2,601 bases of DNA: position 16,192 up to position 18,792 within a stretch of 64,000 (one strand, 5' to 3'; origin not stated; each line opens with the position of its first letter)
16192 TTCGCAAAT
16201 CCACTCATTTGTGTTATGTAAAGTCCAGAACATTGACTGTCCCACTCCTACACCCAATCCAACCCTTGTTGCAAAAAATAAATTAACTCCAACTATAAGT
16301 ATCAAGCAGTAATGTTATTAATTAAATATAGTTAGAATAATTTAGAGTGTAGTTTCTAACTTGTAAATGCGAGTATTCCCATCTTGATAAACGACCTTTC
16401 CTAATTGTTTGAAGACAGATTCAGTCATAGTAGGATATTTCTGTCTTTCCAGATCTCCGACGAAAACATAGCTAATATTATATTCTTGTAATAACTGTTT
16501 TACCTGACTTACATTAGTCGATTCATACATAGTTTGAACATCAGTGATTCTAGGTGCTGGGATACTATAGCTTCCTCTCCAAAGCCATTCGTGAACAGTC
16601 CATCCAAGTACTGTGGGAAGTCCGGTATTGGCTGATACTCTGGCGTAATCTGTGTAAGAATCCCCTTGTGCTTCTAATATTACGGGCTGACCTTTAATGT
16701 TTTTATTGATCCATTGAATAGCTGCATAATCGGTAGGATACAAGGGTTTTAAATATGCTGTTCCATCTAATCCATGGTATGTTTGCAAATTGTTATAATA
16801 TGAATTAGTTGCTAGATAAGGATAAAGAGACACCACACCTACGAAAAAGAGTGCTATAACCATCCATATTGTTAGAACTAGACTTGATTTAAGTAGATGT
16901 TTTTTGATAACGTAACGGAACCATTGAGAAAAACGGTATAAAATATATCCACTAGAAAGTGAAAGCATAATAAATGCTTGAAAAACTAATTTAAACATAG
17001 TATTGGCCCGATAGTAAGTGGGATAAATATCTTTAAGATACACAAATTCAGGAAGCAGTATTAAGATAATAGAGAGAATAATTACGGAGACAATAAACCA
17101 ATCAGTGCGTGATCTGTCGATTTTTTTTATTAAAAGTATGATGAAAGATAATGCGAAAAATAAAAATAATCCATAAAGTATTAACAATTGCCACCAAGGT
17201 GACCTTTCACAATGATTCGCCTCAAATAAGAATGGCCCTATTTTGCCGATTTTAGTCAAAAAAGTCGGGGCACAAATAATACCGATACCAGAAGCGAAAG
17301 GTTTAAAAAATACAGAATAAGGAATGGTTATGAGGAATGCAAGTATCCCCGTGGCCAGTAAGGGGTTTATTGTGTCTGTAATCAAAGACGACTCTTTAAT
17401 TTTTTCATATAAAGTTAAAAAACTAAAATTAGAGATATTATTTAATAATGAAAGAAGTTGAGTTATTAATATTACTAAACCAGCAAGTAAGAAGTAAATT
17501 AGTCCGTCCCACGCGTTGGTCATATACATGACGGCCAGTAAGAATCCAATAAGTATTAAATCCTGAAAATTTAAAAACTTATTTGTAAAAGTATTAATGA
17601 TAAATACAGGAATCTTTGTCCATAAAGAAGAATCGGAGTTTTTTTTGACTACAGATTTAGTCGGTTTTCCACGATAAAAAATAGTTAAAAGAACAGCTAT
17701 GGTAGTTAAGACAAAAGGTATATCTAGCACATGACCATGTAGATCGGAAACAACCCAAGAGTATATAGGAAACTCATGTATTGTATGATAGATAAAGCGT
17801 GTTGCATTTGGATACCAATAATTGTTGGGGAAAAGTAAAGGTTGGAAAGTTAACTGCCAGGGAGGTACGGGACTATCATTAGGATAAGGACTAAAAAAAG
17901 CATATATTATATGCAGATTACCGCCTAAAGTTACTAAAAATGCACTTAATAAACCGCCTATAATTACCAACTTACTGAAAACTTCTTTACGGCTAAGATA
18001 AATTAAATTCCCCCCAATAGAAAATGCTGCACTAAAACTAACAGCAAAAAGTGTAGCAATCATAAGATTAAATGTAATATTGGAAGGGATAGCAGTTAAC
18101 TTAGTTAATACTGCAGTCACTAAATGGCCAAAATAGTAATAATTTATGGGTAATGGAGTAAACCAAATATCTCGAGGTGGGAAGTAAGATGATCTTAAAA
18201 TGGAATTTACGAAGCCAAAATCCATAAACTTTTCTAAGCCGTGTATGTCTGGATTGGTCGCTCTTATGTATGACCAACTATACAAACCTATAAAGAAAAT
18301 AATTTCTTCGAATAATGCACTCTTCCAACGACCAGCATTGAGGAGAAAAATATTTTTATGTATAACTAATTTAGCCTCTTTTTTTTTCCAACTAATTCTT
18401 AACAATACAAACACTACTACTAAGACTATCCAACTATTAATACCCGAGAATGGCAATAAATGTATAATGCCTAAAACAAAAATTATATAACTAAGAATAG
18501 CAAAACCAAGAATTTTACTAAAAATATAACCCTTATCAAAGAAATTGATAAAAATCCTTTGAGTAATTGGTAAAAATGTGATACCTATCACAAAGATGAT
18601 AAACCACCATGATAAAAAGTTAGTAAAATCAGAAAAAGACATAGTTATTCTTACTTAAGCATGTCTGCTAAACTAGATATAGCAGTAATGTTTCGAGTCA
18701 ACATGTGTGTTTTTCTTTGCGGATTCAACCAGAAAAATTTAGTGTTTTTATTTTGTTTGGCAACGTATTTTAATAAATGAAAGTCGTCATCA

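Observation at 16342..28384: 12-kb surface-glycosylation supercluster with four GT-C-type membrane glycosyltransferases and a Thr/Pro-stalk surface protein as likely acceptor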

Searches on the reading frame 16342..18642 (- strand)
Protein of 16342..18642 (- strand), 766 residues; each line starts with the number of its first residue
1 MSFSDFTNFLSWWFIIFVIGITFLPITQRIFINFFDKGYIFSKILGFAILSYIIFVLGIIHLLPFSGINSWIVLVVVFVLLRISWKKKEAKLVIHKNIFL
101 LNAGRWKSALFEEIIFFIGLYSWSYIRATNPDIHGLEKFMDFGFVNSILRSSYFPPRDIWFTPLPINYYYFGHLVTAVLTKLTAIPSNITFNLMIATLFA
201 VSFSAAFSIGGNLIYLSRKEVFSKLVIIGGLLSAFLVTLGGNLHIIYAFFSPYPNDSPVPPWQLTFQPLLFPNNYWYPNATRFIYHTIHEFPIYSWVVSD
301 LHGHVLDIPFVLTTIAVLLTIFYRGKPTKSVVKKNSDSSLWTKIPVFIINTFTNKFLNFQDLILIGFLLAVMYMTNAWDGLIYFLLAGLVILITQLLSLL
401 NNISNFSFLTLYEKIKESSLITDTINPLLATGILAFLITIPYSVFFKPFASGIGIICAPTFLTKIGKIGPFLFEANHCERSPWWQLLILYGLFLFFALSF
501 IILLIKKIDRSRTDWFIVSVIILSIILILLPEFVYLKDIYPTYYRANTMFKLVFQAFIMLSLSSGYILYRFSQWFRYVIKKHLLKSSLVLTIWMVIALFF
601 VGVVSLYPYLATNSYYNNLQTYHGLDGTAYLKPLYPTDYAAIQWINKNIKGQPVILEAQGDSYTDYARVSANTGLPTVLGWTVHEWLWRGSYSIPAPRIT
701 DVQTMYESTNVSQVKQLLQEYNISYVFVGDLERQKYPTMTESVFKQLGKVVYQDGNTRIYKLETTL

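Call 4: search_protein_families(library=pfam, proteins=[window:16342-18642:-], max_evalue=0.01)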
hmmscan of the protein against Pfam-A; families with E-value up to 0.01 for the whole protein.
window:16342-18642:- (766 aa): 1 family
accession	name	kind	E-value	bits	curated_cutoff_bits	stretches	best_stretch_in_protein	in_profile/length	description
PF10060.15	DUF2298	-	2.4e-102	343.9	27.8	2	49-516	1-399/488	Uncharacterized membrane protein (DUF2298)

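Call 5: search_protein_families(library=ncbifam, proteins=[window:16342-18642:-], max_evalue=0.01)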
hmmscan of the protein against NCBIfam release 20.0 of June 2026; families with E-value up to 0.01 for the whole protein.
window:16342-18642:- (766 aa): 1 family
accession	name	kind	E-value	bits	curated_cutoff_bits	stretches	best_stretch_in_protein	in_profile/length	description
TIGR03662.1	Chlor_Arch_YYY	subfamily_domain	3.8e-157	525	300.25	2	5-505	1-428/727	chlor_Arch_YYY domain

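Call 39: search_solved_structures(query=A2, max_evalue=1, show_alignments=2)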
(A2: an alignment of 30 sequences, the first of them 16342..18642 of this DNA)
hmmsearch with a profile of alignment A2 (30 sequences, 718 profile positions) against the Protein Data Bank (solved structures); distinct sequences matched with E-value up to 1: 1.
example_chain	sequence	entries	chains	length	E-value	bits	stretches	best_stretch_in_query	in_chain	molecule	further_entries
1wg1_A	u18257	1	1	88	0.74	11.4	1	656-693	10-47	KIAA1579 protein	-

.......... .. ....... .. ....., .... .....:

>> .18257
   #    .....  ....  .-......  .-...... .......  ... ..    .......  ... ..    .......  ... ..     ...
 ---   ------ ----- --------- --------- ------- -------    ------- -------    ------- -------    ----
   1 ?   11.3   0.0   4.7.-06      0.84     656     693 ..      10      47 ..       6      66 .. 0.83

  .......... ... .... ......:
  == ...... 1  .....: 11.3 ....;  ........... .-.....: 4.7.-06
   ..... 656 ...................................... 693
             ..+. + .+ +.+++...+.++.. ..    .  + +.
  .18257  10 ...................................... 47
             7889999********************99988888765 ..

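Call 42: find_homologous_proteins(query=window:16342-18642:-, max_evalue=0.00001)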
Query window:16342-18642:- (766 aa): 2980 proteins with E <= 0.00001 among 8000 candidates; the best 120 are listed.
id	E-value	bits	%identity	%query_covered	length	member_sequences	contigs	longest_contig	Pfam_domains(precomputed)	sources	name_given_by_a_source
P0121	0.0e+0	1708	100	100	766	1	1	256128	PF10060.16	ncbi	-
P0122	0.0e+0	1317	77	100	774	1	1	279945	PF10060.16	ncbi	-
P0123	0.0e+0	1278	73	100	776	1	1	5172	PF10060.16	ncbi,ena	-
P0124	2.1e-297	1007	61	100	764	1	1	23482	PF10060.16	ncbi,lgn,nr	ncbi:MAG TPA: DUF2298 domain-containing protein [Patescibacteria group bacterium]|nr:DUF2298 domain-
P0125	3.3e-273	927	59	94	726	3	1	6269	PF10060.16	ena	-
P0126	2.9e-272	924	57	99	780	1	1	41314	PF10060.16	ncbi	-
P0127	5.4e-268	910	55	100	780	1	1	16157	PF10060.16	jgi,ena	-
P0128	7.3e-266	903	55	100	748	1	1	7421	PF10060.16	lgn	-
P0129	3.2e-265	900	56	100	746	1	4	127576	PF10060.16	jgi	jgi:uncharacterized membrane protein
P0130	1.1e-264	899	56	100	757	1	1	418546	PF10060.16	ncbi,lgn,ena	-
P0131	5.0e-264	897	55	100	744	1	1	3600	PF10060.16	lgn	-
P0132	2.6e-263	894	55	99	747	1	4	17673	PF10060.16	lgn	-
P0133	8.3e-263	892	55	99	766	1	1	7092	PF10060.16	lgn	-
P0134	9.6e-263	892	56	99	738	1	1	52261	PF10060.16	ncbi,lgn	-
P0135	1.0e-261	889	54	100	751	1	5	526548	PF10060.16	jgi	jgi:uncharacterized membrane protein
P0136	2.6e-261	888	54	96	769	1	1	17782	PF10060.16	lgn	-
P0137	1.0e-260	886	56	99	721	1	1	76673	PF10060.16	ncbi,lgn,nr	ncbi:MAG: DUF2298 domain-containing protein [Patescibacteria group bacterium]|nr:DUF2298 domain-cont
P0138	1.4e-260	885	56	99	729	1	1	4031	PF10060.16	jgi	jgi:uncharacterized membrane protein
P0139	2.8e-260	884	55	100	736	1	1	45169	PF10060.16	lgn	-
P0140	4.8e-260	883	56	99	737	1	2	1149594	PF10060.16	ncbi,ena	-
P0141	5.0e-260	883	55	99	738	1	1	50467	PF10060.16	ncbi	-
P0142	1.0e-259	882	56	99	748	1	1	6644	PF10060.16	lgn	-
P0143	1.0e-259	882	56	99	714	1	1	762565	PF10060.16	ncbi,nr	ncbi:MAG: hypothetical protein HYV37_00870 [Candidatus Levyibacteriota bacterium]|nr:MAG: hypothetic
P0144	2.2e-259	881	55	100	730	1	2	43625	PF10060.16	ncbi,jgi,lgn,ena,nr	ncbi:MAG TPA: DUF2298 domain-containing protein [Methylomirabilota bacterium]|nr:DUF2298 domain-cont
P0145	3.3e-259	881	55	100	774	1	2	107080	PF10060.16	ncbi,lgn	-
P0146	5.5e-259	880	54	100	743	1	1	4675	PF10060.16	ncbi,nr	ncbi:MAG: DUF2298 domain-containing protein [Candidatus Levybacteria bacterium]|nr:DUF2298 domain-co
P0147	8.0e-259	879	55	99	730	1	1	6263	PF10060.16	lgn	-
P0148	8.1e-259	879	54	99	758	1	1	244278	PF10060.16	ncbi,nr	ncbi:MAG: hypothetical protein HYW62_03710 [Candidatus Levybacteria bacterium]|nr:hypothetical prote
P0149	1.1e-258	879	54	100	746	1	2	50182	PF10060.16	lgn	-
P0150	1.8e-258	878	53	100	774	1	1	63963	PF10060.16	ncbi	-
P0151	2.1e-258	878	54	100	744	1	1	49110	PF10060.16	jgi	jgi:YYY domain-containing protein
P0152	2.3e-258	878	55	99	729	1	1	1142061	PF10060.16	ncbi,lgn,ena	-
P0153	4.2e-258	877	55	99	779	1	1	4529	PF10060.16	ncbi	-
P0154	6.4e-258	876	55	99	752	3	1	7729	PF10060.16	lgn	-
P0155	8.7e-258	876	56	100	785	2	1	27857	PF10060.16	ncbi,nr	ncbi:MAG: DUF2298 domain-containing protein [Patescibacteria group bacterium]|nr:DUF2298 domain-cont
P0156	9.3e-258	876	54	100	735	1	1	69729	PF10060.16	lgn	-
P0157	9.6e-258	876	53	99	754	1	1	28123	PF10060.16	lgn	-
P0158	1.1e-257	876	55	98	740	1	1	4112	PF10060.16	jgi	jgi:uncharacterized membrane protein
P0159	1.3e-257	875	55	100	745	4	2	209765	PF10060.16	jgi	jgi:uncharacterized membrane protein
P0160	1.5e-257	875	54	100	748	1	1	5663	PF10060.16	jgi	jgi:uncharacterized membrane protein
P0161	2.1e-257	875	53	99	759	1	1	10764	PF10060.16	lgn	-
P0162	2.4e-257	874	54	100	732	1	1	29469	PF10060.16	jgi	jgi:YYY domain-containing protein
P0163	3.4e-257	874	54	99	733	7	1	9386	PF10060.16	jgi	-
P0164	4.2e-257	874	54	99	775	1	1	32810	PF10060.16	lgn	-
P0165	1.3e-256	872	56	100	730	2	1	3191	PF10060.16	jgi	jgi:YYY domain-containing protein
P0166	2.2e-256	871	54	100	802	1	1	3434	PF10060.16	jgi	-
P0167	2.6e-256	871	52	99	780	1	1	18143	PF10060.16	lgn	-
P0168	3.3e-256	871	53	97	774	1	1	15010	PF10060.16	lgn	-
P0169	4.1e-256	870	53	99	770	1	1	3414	PF10060.16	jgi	-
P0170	7.3e-256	870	53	100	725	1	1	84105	PF10060.16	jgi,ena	-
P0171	1.1e-255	869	56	100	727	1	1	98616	PF10060.16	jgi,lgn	-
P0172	1.4e-255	869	55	99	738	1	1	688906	PF10060.16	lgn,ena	-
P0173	1.6e-255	868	55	99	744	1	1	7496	PF10060.16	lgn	-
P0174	2.2e-255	868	53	98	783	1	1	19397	PF10060.16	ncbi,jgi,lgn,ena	jgi:YYY domain-containing protein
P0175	3.6e-255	867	55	98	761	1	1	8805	PF10060.16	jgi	-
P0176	6.8e-255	866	54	99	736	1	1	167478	PF10060.16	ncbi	-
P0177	7.0e-255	866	52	100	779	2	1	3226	PF10060.16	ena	-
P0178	7.7e-255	866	52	99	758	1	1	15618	PF10060.16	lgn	-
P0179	1.0e-254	866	55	97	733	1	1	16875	PF10060.16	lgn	-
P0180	1.1e-254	866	54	100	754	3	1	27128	PF10060.16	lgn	-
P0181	1.1e-254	866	53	98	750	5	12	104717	PF10060.16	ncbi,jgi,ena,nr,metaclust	ncbi:MAG: hypothetical protein CO135_00690 [Candidatus Levybacteria bacterium CG_4_9_14_3_um_filter_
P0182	1.7e-254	865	54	100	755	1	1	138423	PF10060.16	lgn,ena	-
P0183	1.8e-254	865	54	99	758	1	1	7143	PF10060.16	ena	-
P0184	2.4e-254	865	53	100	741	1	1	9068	PF10060.16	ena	-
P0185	2.5e-254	864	54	98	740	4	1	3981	PF10060.16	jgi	-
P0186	2.7e-254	864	52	100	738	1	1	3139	PF10060.16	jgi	jgi:uncharacterized membrane protein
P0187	2.8e-254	864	55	100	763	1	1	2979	PF10060.16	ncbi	-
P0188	3.0e-254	864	53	99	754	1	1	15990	PF10060.16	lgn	-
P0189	3.3e-254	864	55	100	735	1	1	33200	PF10060.16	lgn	-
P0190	4.0e-254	864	53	99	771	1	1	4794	PF10060.16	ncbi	-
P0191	4.3e-254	864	55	99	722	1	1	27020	PF10060.16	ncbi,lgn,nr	ncbi:hypothetical protein HZA75_06495 [Candidatus Roizmanbacteria bacterium]|nr:hypothetical protein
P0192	6.7e-254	863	55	99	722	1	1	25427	PF10060.16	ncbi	-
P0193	8.1e-254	863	54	100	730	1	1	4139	PF10060.16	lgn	-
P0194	9.8e-254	862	55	99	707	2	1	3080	PF10060.16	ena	-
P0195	1.0e-253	862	56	100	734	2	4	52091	PF10060.16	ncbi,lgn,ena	-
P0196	1.1e-253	862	53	99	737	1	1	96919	PF10060.16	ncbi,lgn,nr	ncbi:MAG TPA: DUF2298 domain-containing protein [Candidatus Limnocylindrales bacterium]|nr:DUF2298 d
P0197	1.2e-253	862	49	100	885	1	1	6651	PF10060.16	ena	-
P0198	1.3e-253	862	53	100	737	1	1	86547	PF10060.16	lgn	-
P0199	2.0e-253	861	54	99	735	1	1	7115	PF10060.16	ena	-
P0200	2.2e-253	861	54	99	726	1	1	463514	PF10060.16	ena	-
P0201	3.7e-253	861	55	97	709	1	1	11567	PF10060.16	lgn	-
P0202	4.2e-253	860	55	100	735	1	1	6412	PF10060.16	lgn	-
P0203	4.5e-253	860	55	99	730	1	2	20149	PF10060.16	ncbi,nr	ncbi:MAG TPA: DUF2298 domain-containing protein [Candidatus Saccharimonadales bacterium]|nr:DUF2298 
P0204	7.0e-253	860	56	99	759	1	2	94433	PF10060.16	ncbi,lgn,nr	ncbi:DUF2298 domain-containing protein [Patescibacteria group bacterium]|nr:DUF2298 domain-containin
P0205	9.9e-253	859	53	100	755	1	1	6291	PF10060.16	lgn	-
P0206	1.3e-252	859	52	100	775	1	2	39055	PF10060.16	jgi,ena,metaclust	metaclust:\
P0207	1.3e-252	859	53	100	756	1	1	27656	PF10060.16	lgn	-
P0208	1.9e-252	858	54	100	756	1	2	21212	PF10060.16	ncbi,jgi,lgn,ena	-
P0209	1.9e-252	858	51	100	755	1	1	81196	PF10060.16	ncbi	-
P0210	2.4e-252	858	53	99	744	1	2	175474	PF10060.16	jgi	jgi:uncharacterized membrane protein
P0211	3.5e-252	857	54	100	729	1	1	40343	PF10060.16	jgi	jgi:YYY domain-containing protein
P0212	3.7e-252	857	54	99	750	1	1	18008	PF10060.16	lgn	-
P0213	4.0e-252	857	52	100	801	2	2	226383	PF10060.16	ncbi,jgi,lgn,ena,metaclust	metaclust:\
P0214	4.2e-252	857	53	100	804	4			PF10060.16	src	-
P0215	9.5e-252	856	53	100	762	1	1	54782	PF10060.16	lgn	-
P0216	1.1e-251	856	54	100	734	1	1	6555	PF10060.16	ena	-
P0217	1.2e-251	856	54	99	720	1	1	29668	PF10060.16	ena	-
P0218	2.0e-251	855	54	100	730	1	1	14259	PF10060.16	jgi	jgi:YYY domain-containing protein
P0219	2.3e-251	855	54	99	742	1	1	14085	PF10060.16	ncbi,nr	ncbi:MAG TPA: DUF2298 domain-containing protein [Xanthomonadales bacterium]|nr:DUF2298 domain-contai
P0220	2.4e-251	855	52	100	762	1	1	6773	PF10060.16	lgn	-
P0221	2.6e-251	854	55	99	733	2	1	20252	PF10060.16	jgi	jgi:uncharacterized membrane protein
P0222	4.3e-251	854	54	100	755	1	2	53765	PF10060.16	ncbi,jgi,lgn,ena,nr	ncbi:MAG TPA: DUF2298 domain-containing protein [Candidatus Sulfotelmatobacter sp.]|jgi:YYY domain-c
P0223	4.5e-251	854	53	100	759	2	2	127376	PF10060.16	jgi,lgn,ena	-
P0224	4.7e-251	854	53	99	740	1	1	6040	PF10060.16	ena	-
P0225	6.1e-251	853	54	100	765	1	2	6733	PF10060.16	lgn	-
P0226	6.5e-251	853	55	99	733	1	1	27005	PF10060.16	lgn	-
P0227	7.7e-251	853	52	99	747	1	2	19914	PF10060.16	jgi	jgi:uncharacterized membrane protein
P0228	9.2e-251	853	53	99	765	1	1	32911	PF10060.16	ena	-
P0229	1.0e-250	853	53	100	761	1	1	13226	PF10060.16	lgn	-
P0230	1.2e-250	852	52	99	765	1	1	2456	PF10060.16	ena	-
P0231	1.2e-250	852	52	100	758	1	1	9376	PF10060.16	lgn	-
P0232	1.3e-250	852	51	99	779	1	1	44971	PF10060.16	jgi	jgi:YYY domain-containing protein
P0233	1.4e-250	852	51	100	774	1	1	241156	PF10060.16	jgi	jgi:YYY domain-containing protein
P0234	1.8e-250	852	53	99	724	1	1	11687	PF10060.16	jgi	jgi:uncharacterized membrane protein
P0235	2.8e-250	851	54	99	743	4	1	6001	PF10060.16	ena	-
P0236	3.2e-250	851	55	100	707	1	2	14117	PF10060.16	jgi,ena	-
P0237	3.4e-250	851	53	100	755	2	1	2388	PF10060.16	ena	-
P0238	3.5e-250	851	55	99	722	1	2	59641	PF10060.16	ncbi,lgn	-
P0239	3.5e-250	851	54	100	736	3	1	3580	PF10060.16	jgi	jgi:uncharacterized membrane protein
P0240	3.8e-250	851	55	97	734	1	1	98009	PF10060.16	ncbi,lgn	-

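Call 51: predict_structure(alignment_id=A4)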
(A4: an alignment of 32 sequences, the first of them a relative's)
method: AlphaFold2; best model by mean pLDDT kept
length: 766 residues; sequences in the alignment: 32
mean_pLDDT: 78.1   pTM: 0.87
mean pLDDT of the five models: 78.1, 78.1, 72.5, 72.2, 70.7
residues with pLDDT >= 90: 249; 70-90: 316; 50-70: 114; < 50: 87
segments of 3 or more residues with pLDDT < 50: 90-93, 95-100, 160-167, 277-285, 447-451, 539-542, 650-697
pLDDT, mean of each block of 10 residues (from residue 1): 95 98 92 92 98 94 94 96 67 48 74 96 90 62 75 67 48 91 89 92 97 90 86 90 77 72 81 51 52 57 74 97 70 68 82 86 96 85 94 88 76 80 92 93 62 67 76 68 81 89 82 93 90 64 56 86 90 88 90 92 84 76 83 78 69 42 36 31 39 49 81 83 72 74 89 88 67
secondary structure, 60 per line:
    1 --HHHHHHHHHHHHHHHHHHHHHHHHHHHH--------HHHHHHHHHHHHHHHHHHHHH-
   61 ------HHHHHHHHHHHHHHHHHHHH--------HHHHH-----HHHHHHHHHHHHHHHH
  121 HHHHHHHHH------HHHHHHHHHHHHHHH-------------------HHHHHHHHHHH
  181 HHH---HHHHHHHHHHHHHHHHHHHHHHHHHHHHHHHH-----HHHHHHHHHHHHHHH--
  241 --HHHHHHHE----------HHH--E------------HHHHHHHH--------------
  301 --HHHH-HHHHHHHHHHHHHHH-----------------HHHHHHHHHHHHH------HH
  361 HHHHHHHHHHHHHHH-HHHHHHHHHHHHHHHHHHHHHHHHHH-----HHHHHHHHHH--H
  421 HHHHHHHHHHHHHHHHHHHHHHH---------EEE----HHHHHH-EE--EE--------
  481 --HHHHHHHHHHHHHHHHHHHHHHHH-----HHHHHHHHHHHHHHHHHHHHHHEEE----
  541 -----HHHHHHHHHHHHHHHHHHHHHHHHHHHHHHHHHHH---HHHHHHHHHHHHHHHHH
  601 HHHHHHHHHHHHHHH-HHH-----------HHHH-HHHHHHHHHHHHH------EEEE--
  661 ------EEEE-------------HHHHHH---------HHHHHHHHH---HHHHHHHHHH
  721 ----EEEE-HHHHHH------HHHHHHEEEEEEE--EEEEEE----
elements in order (helices of 4 or more, strands of 3 or more residues): H3-30 H39-59 H67-86 H95-99 H105-129 H136-150 H170-183 H187-218 H224-238 H243-249 H279-286 H303-306 H308-322 H340-352 H359-375 H377-402 H408-417 H420-443 E453-455 H460-465 H483-506 H512-533 E534-536 H546-580 H584-615 H631-634 H636-648 E655-658 E667-670 H684-689 H699-707 H711-720 E725-728 H730-735 H742-747 E748-754 E757-762
